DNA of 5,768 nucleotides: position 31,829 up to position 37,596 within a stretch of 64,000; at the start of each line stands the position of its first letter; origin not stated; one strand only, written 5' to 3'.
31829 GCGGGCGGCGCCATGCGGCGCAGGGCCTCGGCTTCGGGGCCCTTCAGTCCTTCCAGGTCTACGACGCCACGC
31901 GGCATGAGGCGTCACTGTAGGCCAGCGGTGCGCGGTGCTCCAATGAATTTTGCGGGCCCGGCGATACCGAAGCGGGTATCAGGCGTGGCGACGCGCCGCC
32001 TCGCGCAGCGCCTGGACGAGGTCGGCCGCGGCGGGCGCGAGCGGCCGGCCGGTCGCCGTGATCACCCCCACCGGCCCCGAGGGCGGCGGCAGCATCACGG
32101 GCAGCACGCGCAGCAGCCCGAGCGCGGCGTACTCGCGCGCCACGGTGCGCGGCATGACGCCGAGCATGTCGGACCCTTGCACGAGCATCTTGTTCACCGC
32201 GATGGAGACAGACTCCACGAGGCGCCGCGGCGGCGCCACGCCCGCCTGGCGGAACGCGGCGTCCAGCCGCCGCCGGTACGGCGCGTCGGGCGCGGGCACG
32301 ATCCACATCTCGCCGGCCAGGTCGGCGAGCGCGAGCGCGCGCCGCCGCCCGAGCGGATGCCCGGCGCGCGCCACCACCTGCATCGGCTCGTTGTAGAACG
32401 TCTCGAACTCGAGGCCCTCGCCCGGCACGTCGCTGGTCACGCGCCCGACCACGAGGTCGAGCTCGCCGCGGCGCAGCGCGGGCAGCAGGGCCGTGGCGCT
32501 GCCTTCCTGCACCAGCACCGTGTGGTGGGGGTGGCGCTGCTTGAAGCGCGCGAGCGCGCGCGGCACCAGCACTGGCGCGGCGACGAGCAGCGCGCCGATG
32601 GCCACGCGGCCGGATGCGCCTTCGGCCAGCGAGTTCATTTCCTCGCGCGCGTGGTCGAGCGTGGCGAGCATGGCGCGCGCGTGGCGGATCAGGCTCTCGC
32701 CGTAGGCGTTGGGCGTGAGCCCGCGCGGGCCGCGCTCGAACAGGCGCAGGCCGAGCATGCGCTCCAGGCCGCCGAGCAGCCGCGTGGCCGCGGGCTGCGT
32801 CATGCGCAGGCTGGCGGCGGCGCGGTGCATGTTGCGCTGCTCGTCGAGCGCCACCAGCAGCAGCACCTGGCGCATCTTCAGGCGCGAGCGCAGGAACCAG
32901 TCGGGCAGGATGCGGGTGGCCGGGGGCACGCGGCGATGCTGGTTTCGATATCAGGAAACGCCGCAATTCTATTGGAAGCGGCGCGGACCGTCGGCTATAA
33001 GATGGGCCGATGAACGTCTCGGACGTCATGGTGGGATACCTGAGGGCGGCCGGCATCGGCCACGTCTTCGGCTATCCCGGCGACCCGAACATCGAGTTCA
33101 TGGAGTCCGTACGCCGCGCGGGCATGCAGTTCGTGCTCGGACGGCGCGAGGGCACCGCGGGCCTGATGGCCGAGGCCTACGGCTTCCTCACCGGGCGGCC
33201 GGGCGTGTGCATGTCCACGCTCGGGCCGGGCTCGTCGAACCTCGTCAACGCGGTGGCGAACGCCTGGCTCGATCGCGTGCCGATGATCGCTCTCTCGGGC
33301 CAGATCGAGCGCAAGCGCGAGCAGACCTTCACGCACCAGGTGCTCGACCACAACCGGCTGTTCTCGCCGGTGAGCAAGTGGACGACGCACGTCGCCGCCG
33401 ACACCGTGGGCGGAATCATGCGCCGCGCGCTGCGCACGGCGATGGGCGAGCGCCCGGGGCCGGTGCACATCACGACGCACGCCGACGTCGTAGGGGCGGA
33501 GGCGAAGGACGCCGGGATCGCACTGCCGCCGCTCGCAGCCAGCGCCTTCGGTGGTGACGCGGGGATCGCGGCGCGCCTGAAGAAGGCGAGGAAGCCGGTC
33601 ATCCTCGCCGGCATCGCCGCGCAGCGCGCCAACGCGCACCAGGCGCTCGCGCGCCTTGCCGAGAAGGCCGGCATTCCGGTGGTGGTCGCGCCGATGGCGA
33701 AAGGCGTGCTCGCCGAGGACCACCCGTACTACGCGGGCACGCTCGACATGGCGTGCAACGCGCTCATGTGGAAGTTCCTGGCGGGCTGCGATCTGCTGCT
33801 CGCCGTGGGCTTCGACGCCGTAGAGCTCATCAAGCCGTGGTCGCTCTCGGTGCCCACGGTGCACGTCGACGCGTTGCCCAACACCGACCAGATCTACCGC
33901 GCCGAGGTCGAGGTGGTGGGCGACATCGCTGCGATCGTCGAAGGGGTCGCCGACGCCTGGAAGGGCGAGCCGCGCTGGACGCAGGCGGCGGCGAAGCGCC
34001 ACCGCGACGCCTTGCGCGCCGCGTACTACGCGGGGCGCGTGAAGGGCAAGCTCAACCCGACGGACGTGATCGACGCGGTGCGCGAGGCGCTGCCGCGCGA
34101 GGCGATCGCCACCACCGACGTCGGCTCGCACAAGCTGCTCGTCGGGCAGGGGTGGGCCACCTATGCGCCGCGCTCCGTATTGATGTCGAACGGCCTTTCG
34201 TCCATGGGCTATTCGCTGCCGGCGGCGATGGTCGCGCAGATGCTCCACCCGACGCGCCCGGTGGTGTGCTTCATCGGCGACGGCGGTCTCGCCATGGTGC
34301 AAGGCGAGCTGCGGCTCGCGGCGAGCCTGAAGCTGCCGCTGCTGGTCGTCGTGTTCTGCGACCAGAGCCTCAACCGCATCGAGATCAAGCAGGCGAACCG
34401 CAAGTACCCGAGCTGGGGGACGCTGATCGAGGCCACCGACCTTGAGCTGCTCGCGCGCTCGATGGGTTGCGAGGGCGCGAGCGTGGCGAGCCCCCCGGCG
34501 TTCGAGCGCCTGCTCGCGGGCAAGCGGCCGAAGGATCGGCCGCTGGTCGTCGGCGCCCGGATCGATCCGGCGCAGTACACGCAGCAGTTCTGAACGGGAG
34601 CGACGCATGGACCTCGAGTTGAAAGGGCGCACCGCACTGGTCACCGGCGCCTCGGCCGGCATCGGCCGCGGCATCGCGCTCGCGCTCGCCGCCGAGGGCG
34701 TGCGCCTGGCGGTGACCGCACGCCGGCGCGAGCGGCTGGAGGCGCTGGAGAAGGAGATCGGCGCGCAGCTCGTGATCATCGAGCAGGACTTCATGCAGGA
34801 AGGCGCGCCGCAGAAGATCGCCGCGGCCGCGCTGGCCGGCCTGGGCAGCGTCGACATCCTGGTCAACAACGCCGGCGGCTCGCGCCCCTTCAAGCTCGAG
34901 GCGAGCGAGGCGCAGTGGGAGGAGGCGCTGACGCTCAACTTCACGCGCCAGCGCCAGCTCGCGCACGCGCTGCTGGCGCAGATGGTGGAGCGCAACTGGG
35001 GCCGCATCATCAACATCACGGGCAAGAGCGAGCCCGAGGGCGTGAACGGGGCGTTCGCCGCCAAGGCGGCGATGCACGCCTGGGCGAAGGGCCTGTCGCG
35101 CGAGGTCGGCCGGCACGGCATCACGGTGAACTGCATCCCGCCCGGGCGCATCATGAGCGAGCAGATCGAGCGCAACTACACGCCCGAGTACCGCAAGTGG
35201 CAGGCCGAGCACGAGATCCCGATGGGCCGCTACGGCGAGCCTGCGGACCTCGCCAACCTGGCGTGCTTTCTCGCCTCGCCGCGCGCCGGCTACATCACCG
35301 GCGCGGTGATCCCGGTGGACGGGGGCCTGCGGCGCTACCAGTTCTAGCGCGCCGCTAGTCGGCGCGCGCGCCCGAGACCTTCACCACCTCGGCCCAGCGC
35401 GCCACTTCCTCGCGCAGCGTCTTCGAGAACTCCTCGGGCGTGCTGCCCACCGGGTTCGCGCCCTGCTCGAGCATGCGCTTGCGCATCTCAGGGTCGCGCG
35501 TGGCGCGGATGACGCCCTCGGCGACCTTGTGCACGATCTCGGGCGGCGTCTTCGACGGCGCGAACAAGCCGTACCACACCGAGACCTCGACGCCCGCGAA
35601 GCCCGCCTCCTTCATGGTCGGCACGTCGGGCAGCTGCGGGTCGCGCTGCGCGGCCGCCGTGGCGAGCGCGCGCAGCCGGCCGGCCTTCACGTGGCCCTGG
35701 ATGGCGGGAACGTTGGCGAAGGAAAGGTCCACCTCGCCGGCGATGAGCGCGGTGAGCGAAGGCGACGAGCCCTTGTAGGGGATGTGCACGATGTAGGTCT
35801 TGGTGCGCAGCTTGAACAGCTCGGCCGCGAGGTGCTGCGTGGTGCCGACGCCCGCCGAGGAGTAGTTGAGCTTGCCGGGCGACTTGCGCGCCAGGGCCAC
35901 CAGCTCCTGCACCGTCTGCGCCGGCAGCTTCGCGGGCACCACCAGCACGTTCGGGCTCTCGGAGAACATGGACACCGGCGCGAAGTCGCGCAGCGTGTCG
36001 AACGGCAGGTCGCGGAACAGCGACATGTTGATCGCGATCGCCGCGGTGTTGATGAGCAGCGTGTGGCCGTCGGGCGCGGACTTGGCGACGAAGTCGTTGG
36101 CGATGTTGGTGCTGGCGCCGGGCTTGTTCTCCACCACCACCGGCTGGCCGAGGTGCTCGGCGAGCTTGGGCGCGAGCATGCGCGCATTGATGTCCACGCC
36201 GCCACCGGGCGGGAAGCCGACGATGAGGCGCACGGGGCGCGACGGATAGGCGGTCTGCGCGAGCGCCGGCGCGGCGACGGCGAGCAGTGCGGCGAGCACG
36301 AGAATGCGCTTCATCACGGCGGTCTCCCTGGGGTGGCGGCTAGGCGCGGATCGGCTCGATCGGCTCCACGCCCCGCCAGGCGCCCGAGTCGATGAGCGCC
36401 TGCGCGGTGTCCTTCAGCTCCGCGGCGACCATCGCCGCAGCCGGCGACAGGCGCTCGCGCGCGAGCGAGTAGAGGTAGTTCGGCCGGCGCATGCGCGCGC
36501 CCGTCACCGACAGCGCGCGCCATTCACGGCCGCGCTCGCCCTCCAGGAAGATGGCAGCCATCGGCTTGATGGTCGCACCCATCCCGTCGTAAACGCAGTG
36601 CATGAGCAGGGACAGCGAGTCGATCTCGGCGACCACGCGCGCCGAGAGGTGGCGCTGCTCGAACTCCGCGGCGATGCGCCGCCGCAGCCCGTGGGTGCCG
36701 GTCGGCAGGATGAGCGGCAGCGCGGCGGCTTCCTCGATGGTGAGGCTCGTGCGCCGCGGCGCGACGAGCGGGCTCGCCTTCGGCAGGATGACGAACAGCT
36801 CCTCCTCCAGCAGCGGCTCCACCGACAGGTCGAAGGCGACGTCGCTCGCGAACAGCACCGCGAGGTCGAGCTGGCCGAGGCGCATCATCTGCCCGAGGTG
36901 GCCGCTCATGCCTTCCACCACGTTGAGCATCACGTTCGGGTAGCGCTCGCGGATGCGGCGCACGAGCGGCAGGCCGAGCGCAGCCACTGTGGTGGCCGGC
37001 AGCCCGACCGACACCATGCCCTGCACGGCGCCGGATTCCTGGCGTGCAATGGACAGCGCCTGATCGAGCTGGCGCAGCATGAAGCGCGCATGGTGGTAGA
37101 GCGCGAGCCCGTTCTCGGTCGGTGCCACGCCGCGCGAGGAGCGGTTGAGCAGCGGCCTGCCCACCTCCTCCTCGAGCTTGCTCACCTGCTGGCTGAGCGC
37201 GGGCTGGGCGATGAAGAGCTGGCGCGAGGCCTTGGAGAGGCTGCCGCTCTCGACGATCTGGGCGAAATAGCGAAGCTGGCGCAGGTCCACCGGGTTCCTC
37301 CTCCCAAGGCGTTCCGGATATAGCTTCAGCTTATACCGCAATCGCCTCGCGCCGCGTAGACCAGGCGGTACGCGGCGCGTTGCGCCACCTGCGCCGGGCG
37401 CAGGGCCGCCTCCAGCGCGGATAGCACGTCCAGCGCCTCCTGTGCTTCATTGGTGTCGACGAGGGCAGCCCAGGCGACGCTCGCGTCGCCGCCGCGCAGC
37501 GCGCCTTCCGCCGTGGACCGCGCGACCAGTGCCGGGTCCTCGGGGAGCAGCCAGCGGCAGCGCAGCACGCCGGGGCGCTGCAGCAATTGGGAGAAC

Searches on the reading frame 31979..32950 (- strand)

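Call 34: search_protein_families(library=pfam, proteins=[window:31979-32950:-], max_evalue=0.00001)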
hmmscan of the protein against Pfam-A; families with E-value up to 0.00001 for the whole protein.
window:31979-32950:- (323 aa): 2 families
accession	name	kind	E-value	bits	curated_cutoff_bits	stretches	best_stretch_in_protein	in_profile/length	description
PF03466.25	LysR_substrate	-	8.9e-44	149.8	28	1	110-319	2-208/209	LysR substrate binding domain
PF00126.33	HTH_1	-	7.3e-15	55.1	26.6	1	27-85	2-60/60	Bacterial regulatory helix-turn-helix protein, lysR family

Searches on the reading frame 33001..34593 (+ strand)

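Call 34: search_protein_families(library=pfam, proteins=[window:33001-34593:+], max_evalue=0.00001)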
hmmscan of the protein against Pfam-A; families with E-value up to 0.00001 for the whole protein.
window:33001-34593:+ (530 aa): 3 families
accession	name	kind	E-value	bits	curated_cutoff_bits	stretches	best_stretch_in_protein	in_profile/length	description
PF02776.23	TPP_enzyme_N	-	4.2e-35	120.5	26.8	1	4-117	1-116/119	Thiamine pyrophosphate enzyme, N-terminal TPP binding domain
PF00205.28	TPP_enzyme_M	-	6.8e-29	100.8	30.4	1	189-314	4-135/137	Thiamine pyrophosphate enzyme, central domain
PF02775.26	TPP_enzyme_C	-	2.6e-27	95.9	21.9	1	373-517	1-149/151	Thiamine pyrophosphate enzyme, C-terminal TPP binding domain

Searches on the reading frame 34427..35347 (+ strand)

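Call 34: search_protein_families(library=pfam, proteins=[window:34427-35347:+], max_evalue=0.00001)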
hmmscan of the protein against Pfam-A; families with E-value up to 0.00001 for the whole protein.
window:34427-35347:+ (306 aa): 2 families
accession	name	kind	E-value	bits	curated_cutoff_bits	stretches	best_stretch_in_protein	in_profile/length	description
PF13561.12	adh_short_C2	-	2.2e-45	155.5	27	1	74-301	1-235/236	Enoyl-(Acyl carrier protein) reductase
PF00106.31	adh_short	-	8.4e-40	136.8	26.6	1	69-245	2-185/195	short chain dehydrogenase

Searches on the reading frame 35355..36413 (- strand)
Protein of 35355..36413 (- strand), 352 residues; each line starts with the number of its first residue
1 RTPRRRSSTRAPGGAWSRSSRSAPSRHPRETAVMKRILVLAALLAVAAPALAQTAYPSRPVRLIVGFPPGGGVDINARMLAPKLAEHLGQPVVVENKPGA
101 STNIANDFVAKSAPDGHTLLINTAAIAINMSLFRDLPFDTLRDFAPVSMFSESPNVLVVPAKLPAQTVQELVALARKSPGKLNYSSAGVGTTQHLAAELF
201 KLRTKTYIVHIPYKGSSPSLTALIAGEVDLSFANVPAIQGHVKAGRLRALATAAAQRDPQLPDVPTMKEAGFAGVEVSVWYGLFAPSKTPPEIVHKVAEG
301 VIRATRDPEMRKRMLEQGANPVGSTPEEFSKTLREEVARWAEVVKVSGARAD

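Call 34: search_protein_families(library=pfam, proteins=[window:35355-36413:-], max_evalue=0.00001)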
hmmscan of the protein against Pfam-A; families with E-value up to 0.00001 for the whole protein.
window:35355-36413:- (352 aa): 1 family
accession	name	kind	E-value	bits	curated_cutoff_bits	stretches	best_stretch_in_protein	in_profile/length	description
PF03401.19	TctC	-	2.2e-80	270.5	27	1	77-346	2-271/274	Tripartite tricarboxylate transporter family receptor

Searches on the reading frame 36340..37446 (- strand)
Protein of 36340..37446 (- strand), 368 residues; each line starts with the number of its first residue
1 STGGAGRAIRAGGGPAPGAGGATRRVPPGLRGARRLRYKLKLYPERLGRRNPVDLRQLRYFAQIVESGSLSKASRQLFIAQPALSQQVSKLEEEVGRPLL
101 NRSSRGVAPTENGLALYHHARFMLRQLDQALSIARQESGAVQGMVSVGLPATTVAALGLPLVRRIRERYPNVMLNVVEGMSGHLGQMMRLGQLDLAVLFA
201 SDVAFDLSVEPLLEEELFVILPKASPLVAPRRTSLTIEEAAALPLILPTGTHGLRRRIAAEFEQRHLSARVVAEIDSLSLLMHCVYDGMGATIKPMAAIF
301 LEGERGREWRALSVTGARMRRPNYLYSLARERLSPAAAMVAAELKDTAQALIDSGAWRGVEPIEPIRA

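Call 34: search_protein_families(library=pfam, proteins=[window:36340-37446:-], max_evalue=0.00001)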
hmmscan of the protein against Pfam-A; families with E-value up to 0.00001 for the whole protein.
window:36340-37446:- (368 aa): 2 families
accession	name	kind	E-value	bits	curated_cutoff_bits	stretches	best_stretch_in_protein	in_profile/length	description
PF03466.25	LysR_substrate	-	3.9e-31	108.5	28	1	139-347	2-207/209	LysR substrate binding domain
PF00126.33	HTH_1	-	7.1e-22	77.6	26.6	1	55-113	1-59/60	Bacterial regulatory helix-turn-helix protein, lysR family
